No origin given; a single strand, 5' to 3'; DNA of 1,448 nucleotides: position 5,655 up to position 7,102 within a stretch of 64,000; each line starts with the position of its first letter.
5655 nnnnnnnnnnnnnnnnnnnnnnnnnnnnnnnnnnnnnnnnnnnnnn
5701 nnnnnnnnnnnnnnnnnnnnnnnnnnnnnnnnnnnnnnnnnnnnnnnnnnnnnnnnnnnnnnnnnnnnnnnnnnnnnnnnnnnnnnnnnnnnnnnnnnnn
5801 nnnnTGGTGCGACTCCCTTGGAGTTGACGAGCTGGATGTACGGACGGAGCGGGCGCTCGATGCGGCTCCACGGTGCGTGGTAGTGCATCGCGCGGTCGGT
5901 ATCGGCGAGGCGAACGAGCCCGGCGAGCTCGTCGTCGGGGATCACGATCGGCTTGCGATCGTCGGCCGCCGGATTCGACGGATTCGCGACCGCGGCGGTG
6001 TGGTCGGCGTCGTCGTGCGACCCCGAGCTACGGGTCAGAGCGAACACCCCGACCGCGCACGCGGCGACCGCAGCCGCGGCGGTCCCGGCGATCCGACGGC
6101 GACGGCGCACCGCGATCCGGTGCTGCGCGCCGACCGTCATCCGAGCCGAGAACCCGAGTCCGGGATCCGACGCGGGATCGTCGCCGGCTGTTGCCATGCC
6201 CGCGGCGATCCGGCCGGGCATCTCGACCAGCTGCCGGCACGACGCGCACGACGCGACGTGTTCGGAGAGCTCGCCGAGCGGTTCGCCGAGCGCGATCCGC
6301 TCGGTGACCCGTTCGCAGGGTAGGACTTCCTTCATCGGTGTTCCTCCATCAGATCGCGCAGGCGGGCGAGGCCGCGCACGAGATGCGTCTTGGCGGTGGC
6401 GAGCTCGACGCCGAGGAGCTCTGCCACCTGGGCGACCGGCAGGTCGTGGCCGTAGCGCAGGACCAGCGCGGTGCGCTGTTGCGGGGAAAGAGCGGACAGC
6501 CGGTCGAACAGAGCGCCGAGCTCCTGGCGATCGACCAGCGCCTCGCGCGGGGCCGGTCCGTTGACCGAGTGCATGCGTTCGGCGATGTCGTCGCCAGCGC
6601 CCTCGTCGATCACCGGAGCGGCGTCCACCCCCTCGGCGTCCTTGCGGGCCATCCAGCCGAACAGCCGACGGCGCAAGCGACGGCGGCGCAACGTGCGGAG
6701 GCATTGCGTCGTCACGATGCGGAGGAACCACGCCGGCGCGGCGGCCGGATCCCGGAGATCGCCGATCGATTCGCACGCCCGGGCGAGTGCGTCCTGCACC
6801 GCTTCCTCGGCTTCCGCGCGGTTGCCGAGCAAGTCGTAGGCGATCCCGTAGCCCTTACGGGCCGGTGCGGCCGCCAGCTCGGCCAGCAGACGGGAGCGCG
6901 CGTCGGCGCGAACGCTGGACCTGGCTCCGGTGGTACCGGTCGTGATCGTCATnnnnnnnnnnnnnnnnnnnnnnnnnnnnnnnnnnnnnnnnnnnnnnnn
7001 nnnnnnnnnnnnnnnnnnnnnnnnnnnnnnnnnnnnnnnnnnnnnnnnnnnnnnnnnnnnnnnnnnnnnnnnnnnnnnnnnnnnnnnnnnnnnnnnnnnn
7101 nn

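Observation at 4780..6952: An ECF sigma factor, a zinc-finger anti-sigma factor and an acidic CpxP-like periplasmic protein, fully translationally coupled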

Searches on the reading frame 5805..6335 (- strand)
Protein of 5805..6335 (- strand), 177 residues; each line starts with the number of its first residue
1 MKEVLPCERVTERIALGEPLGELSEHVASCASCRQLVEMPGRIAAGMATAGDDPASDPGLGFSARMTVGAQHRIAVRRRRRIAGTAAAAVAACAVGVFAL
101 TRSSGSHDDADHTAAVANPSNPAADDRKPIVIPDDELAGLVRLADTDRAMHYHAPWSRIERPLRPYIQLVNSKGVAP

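Call 5: search_protein_families(library=ncbifam, proteins=[window:5805-6335:-], max_evalue=1)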
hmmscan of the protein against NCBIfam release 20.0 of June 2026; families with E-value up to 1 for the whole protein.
window:5805-6335:- (177 aa): 2 families
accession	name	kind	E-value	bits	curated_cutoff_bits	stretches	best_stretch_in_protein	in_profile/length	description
NF052375.1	antisigma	equivalog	6.9e-05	22.9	100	1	23-150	18-151/217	anti-sigma factor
NF038083.1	CU044_5270_fam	subfamily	0.014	15.2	100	1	69-123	20-67/284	CU044_5270 family protein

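Call 6: search_protein_families(library=pfam, proteins=[window:5805-6335:-], max_evalue=1)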
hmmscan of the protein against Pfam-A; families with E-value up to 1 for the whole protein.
window:5805-6335:- (177 aa): 0 families

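Call 19: find_homologous_proteins(query=window:5805-6335:-, max_evalue=0.001)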
Query window:5805-6335:- (177 aa): 529 proteins with E <= 0.001 among 2253 candidates; the best 120 are listed.
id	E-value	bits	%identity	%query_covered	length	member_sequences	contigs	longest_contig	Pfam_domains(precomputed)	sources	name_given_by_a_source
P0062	5.5e-110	383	100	100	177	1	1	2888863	-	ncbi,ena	-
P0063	4.6e-55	204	66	100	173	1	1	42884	-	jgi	-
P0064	1.6e-52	196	62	100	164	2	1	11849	-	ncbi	-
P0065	5.2e-49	185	60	97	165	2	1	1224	-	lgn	-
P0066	4.1e-48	182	58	100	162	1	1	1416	-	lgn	-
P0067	2.2e-47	179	57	97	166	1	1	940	-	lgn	-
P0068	4.5e-47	178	57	97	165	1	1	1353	-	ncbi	-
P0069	1.3e-46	177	59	97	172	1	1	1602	-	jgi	jgi:hypothetical protein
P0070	1.8e-46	176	58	97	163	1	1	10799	-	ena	-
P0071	1.9e-46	176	57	97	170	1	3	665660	-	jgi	jgi:hypothetical protein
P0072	6.1e-46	175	56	100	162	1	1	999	-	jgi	jgi:hypothetical protein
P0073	6.2e-46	175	58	97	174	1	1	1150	-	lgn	-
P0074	1.7e-45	173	56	97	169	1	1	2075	-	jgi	jgi:hypothetical protein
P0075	4.3e-45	172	57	97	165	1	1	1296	-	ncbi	-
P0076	1.1e-44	171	55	97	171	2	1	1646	-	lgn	-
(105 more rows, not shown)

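Call 20: find_encoding_contigs(protein=P0062, flank=1000, max_places=2)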
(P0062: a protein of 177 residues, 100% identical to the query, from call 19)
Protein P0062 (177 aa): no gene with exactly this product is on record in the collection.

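Call 27: find_related_loci(query=A2, collection=genome_contigs, flank=4000)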
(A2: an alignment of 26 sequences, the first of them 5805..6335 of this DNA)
Query A2 (177 aa) in genome_contigs; peptide patterns used: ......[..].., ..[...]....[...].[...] (x = any residue, [..] = any of these).
297 stretches matched a pattern; 65 encode a relative of the query (tblastn E <= 1e-3); 65 distinct loci.
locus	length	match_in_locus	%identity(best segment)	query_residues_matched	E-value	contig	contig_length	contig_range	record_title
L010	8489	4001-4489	51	7-177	6e-44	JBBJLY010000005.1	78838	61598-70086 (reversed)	MAG: Kofleriaceae bacterium isolate RUP_SRG_46 NODE_246_length_78838_cov_6.373951, whole genome shotgun sequence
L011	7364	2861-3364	53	7-177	8e-41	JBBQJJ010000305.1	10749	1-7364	MAG: Haliangiales bacterium isolate Co_metawrap_728 Cmw_728_k141_29152551_length_10749_cov_12.9910, whole genome shotgun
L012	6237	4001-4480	52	7-177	4e-39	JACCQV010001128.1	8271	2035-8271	MAG: Deltaproteobacteria bacterium isolate MGR_bin5 SD2897-2912_k127_6898401, whole genome shotgun sequence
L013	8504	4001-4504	52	1-177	1e-38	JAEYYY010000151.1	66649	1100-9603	MAG: Proteobacteria bacterium isolate OH_CBlB_71 k127_3035227, whole genome shotgun sequence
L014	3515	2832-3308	54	1-173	8e-38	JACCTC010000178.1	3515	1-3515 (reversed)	MAG: Deltaproteobacteria bacterium isolate MGR_bin64 SD2897-2912_k127_3854412, whole genome shotgun sequence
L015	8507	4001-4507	54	7-177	7e-36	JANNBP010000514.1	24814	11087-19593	MAG: Deltaproteobacteria bacterium isolate OTE_78_metabat_316 OTE_78_k141_1909927, whole genome shotgun sequence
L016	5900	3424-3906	49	7-177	4e-36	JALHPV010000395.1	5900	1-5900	MAG: Kofleriaceae bacterium isolate bin.28 c_000000043751, whole genome shotgun sequence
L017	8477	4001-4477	48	7-177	5e-36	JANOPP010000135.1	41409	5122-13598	MAG: Myxococcales bacterium isolate VAR_4_metabat_47_sub VAR_4_k141_170943, whole genome shotgun sequence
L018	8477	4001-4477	47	7-177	1e-35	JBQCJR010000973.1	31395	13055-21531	MAG: Kofleriaceae bacterium isolate bin995 k127_4940282, whole genome shotgun sequence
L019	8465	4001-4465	56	7-172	8e-36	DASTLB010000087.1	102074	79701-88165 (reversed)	MAG TPA_asm: Kofleriaceae bacterium isolate SMAG_U2472 k141_408080, whole genome shotgun sequence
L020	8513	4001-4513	47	7-177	6e-35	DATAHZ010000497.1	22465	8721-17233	MAG TPA_asm: Kofleriaceae bacterium isolate SMAG_U6870 k141_828281, whole genome shotgun sequence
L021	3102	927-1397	52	7-173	4e-35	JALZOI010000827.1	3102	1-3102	MAG: Myxococcota bacterium isolate MSU bin107 SD1459_NODE_16417_length_3102_cov_2.455126, whole genome shotgun sequence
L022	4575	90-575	43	7-177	5e-35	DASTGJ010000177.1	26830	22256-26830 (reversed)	MAG TPA_asm: Kofleriaceae bacterium isolate SMAG_U27 k141_338735, whole genome shotgun sequence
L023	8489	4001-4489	46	7-171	4e-34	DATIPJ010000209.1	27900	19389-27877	MAG TPA_asm: Kofleriaceae bacterium isolate SMAG_U15847 k141_544062, whole genome shotgun sequence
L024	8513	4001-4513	48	7-177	2e-33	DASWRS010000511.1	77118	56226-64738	MAG TPA_asm: Kofleriaceae bacterium isolate SMAG_U3528 k141_1944175, whole genome shotgun sequence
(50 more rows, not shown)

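Call 39: search_solved_structures(query=A2, max_evalue=10, show_alignments=3)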
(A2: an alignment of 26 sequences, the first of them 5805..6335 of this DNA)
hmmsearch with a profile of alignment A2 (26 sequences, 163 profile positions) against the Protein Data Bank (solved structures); distinct sequences matched with E-value up to 10: 1.
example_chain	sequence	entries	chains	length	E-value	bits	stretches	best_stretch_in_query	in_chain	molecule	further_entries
5wuq_C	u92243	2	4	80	0.62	13.4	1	21-56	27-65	Anti-sigma-W factor RsiW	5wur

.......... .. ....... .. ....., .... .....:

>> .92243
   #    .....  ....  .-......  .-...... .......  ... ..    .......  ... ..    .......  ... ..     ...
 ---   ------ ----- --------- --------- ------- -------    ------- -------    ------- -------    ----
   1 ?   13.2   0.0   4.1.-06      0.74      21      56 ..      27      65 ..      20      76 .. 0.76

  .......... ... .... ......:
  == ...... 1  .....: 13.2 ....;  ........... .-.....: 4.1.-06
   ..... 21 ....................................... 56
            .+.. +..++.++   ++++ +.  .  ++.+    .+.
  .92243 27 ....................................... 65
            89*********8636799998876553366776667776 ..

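Call 40: search_protein_families(library=pfam, alignment_id=A2, max_evalue=0.1)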
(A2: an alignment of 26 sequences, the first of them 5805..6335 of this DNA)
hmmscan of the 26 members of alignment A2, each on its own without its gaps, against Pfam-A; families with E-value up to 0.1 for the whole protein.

A. member 1, window:5805-6335:- (177 aa): 0 families

B. families by the number of members that match (of 26 scanned): 8 families
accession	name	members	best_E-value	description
PF13490.11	zf-HC2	4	0.012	Putative zinc-finger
PF24369.1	DUF7525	2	0.0022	Family of unknown function (DUF7525)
PF11239.13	DUF3040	2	0.025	Protein of unknown function (DUF3040)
PF13284.11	DUF4072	2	0.036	Domain of unknown function (DUF4072)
PF01408.29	GFO_IDH_MocA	1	0.011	Oxidoreductase family, NAD-binding Rossmann fold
PF01623.22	Carla_C4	1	0.026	Carlavirus putative nucleic acid binding protein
PF20657.2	DUF6811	1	0.068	Family of unknown function (DUF6811)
PF11021.13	DUF2613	1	0.069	Protein of unknown function (DUF2613)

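Call 65: predict_structure(alignment_id=A3)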
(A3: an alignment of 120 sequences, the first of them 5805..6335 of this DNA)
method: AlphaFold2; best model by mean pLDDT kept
length: 177 residues; sequences in the alignment: 120
mean_pLDDT: 68.5   pTM: 0.34
mean pLDDT of the five models: 68.5, 68.1, 67.8, 67.1, 64.6
residues with pLDDT >= 90: 31; 70-90: 53; 50-70: 68; < 50: 25
segments of 3 or more residues with pLDDT < 50: 104-126
pLDDT, mean of each block of 10 residues (from residue 1): 81 91 95 92 76 55 56 67 62 70 46 39 49 78 65 66 79 64
secondary structure, 60 per line:
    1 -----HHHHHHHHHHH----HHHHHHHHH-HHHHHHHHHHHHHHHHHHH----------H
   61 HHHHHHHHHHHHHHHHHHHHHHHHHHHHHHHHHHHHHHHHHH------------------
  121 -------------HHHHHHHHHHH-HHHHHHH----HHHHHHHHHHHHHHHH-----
elements in order: H6-16 H21-29 H31-49 H60-102 H134-144 H146-152 H157-172

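Call 67: fold_search(model_id=the predicted structure, library=pdb)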
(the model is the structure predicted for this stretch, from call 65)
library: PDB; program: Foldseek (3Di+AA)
matches with E <= 10: 3; with E <= 0.001: 0
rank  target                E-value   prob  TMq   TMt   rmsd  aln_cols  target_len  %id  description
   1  7xha_Y                5.6e+00  0.02  0.10  0.06  12.6        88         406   18  Structure of the SecA/SecYE/proOmpA(4Y)-sfGFP complex with ADP.BeF3-. (released 2023-01-11)
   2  1e2a_A                8.3e+00  0.04  0.16  0.24   9.8        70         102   11  ENZYME IIA FROM THE LACTOSE SPECIFIC PTS FROM LACTOCOCCUS LACTIS (released 1998-04-29)
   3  2mme_MODEL_1_A        9.5e+00  0.06  0.20  0.40  10.5       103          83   14  Hybrid structure of the Shigella flexneri MxiH Type three secretion system needle (released 2014-10-08)

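Call 69: search_protein_families(library=ncbifam, alignment_id=A2, max_evalue=0.01)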
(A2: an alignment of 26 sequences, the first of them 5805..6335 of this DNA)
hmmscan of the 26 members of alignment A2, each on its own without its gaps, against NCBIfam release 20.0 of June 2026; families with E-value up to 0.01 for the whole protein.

A. member 1, window:5805-6335:- (177 aa): 1 family
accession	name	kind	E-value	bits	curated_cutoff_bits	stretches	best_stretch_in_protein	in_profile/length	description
NF052375.1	antisigma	equivalog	6.9e-05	22.9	100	1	23-150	18-151/217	anti-sigma factor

B. families by the number of members that match (of 26 scanned): 3 families
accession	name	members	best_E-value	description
NF038083.1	CU044_5270_fam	10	0.00056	CU044_5270 family protein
NF052375.1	antisigma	3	6.9e-05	anti-sigma factor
NF033517.1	transpos_IS66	1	0.0084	IS66 family transposase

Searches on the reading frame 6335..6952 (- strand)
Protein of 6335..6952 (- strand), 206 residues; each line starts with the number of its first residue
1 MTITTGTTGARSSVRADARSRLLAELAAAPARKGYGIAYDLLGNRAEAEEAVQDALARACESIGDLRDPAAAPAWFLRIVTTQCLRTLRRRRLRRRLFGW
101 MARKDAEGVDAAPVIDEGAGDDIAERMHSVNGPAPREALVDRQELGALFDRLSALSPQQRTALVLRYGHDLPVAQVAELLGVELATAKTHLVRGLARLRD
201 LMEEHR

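Call 5: search_protein_families(library=ncbifam, proteins=[window:6335-6952:-], max_evalue=1)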
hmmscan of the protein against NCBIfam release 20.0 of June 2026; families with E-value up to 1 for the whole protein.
window:6335-6952:- (206 aa): 81 families (the best 25 are shown)
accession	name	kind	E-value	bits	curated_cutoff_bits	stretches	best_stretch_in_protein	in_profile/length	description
TIGR02983.1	SigE-fam_strep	subfamily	3e-25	89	141.55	2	141-205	97-161/162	SigE family RNA polymerase sigma factor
TIGR02954.1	Sig70_famx3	hypoth_equivalog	4.7e-19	68.7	188.5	2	143-204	109-169/170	RNA polymerase sigma-70 factor, TIGR02954 family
TIGR02937.1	sigma70-ECF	superfamily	1.6e-18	66.8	42.9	1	32-200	12-163/165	sigma-70 family RNA polymerase sigma factor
NF053879.1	RNAPolSigSigVBac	equivalog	2.3e-18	66.4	190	2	28-92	11-75/160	RNA polymerase sigma factor SigV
NF008888.0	PRK11922.1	equivalog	7.8e-17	61.7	204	1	26-204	35-198/231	RNA polymerase sigma factor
NF006089.0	PRK08241.1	subfamily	9.9e-17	61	240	1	36-200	37-202/343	RNA polymerase subunit sigma-70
NF007223.0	PRK09641.1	equivalog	1.6e-16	60.7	209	1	24-203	21-185/187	RNA polymerase sigma factor SigW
NF006550.0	PRK09047.1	equivalog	5.3e-16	58.6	173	1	32-205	23-190/194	RNA polymerase sigma factor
TIGR02960.1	SigX5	hypoth_equivalog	1.7e-15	57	264.75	1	36-205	20-193/322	RNA polymerase sigma-70 factor, TIGR02960 family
NF007229.0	PRK09647.1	equivalog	6.4e-15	55.1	265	1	24-205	47-205/220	RNA polymerase sigma factor SigE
TIGR02948.1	SigW_bacill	equivalog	1.8e-14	54.2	243.1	1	23-202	20-184/187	RNA polymerase sigma factor SigW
NF009190.0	PRK12538.1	equivalog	5.6e-14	52.4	303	1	32-205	74-222/233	RNA polymerase sigma factor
TIGR02984.1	Sig-70_plancto1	subfamily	9.6e-14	51.4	183.75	1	43-202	33-188/189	RNA polymerase sigma-70 factor, Planctomycetaceae-specific subfamily 1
TIGR02985.1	Sig70_bacteroi1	subfamily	1.4e-13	51.4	126.4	1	34-200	14-160/162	RNA polymerase sigma-70 factor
NF007225.0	PRK09643.1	equivalog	2.5e-13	50.2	190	1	31-204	37-184/204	RNA polymerase sigma factor SigM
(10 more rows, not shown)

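Call 6: search_protein_families(library=pfam, proteins=[window:6335-6952:-], max_evalue=1)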
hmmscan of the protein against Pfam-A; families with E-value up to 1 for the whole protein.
window:6335-6952:- (206 aa): 7 families
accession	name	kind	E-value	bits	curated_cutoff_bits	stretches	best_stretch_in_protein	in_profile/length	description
PF08281.18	Sigma70_r4_2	-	6.8e-14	51.7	25.7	1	147-198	3-54/54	Sigma-70, region 4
PF04542.20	Sigma70_r2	-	1.8e-11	44.1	24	1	35-92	10-69/71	Sigma-70 region 2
PF04545.22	Sigma70_r4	-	6e-11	42.1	24.1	1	152-199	2-49/50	Sigma-70, region 4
PF13374.12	TPR_10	-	0.054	14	27.5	1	36-64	9-37/42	Tetratricopeptide repeat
PF07638.17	Sigma70_ECF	-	0.055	13.8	21.1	1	89-191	92-172/185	ECF sigma factor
PF13424.12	TPR_12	-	0.066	13.9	30.1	1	27-59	43-75/77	Tetratricopeptide repeat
PF07719.23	TPR_2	-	0.12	13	27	1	34-58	6-30/34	Tetratricopeptide repeat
